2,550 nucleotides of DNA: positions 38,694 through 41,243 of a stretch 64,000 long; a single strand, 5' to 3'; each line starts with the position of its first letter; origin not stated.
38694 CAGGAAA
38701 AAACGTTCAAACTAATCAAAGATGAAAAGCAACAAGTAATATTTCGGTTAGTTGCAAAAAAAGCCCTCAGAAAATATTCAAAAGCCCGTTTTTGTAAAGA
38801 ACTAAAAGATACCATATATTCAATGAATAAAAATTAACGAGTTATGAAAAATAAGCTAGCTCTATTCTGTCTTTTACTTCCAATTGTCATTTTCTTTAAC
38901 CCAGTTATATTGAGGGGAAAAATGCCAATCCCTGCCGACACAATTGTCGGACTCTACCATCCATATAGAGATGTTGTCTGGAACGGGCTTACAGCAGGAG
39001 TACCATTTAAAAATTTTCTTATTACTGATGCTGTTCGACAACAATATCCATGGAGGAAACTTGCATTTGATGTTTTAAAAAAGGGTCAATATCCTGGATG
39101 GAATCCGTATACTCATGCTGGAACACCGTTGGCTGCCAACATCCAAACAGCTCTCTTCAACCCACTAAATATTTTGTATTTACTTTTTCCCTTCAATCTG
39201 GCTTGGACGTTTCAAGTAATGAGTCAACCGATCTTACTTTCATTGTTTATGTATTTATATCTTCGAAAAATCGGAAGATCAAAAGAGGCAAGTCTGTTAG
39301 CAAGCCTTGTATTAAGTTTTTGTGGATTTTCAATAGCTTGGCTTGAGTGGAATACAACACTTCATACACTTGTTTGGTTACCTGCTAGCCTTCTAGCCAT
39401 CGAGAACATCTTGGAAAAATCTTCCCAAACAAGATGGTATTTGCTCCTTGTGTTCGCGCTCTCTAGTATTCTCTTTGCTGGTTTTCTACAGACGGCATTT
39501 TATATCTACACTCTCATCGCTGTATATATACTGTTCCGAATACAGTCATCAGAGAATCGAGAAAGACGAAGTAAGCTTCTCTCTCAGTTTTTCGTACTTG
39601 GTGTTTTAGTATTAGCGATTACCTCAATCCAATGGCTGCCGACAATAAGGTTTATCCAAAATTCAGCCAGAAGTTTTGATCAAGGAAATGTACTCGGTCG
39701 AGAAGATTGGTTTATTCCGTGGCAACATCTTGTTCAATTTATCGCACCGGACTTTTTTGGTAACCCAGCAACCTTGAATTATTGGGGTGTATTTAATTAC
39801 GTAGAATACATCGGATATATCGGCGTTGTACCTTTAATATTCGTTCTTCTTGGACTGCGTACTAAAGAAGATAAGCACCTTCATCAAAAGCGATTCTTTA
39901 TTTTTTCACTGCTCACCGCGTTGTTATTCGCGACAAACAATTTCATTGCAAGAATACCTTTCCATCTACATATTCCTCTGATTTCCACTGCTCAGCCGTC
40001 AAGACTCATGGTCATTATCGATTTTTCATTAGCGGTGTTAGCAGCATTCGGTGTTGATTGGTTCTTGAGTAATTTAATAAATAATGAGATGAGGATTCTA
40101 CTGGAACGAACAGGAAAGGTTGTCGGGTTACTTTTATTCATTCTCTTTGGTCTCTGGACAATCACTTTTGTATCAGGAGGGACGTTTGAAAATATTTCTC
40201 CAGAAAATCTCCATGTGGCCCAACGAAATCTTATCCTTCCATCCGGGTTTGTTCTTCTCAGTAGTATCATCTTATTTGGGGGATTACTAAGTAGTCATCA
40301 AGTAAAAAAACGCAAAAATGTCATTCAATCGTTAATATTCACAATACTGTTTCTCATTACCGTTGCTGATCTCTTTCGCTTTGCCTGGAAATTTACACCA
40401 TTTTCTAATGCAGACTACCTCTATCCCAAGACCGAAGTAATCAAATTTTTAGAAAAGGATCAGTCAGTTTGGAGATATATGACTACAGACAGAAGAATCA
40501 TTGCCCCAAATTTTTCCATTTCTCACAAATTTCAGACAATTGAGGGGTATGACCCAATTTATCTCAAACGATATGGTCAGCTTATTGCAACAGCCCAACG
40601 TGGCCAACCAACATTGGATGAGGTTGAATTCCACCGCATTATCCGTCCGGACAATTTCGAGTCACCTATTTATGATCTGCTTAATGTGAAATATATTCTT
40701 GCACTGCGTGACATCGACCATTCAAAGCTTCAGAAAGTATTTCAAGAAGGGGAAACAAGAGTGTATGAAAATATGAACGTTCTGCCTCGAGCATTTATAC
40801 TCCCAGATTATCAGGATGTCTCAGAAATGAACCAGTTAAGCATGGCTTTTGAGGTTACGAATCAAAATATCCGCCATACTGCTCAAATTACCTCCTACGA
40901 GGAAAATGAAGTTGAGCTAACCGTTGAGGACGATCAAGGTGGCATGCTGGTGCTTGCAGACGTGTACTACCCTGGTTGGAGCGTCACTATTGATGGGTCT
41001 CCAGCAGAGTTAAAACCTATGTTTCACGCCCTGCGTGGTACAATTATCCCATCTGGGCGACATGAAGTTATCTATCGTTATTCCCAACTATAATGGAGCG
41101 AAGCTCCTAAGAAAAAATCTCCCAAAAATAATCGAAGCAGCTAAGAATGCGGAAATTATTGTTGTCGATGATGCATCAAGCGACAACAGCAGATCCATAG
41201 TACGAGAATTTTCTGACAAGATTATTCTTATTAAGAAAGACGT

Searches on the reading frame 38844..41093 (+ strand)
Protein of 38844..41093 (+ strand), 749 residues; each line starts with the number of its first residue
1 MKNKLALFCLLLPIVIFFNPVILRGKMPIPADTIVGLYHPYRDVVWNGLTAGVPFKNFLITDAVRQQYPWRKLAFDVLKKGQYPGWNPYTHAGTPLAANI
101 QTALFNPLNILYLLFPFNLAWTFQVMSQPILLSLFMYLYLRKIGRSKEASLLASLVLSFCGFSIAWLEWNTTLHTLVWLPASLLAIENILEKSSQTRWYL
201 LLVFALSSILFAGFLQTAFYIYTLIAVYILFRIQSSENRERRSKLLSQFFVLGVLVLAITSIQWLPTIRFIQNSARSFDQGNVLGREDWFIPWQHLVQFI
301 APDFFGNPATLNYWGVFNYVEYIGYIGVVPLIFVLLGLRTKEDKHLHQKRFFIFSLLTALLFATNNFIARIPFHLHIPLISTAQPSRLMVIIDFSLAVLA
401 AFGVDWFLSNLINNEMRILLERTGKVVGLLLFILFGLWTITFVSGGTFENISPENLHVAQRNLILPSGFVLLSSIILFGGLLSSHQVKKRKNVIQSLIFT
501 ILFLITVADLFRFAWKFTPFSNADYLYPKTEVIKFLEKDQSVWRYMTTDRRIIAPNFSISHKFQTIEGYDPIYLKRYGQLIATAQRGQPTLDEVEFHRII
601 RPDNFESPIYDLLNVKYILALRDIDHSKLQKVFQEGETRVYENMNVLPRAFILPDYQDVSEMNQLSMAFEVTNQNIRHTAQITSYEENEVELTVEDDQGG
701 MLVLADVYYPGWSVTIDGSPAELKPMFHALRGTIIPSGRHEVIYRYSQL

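Call 3: search_protein_families(library=pfam, proteins=[window:38844-41093:+], max_evalue=0.01)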
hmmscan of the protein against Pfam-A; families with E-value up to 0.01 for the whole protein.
window:38844-41093:+ (749 aa): 2 families
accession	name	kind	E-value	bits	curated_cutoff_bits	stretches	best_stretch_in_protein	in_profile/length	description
PF09586.16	YfhO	-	1.2e-26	93.9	28.5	2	104-654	72-595/835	Bacterial membrane protein YfhO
PF24677.1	DUF7657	-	3.7e-09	36.2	26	1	102-402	95-397/401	Domain of unknown function (DUF7657)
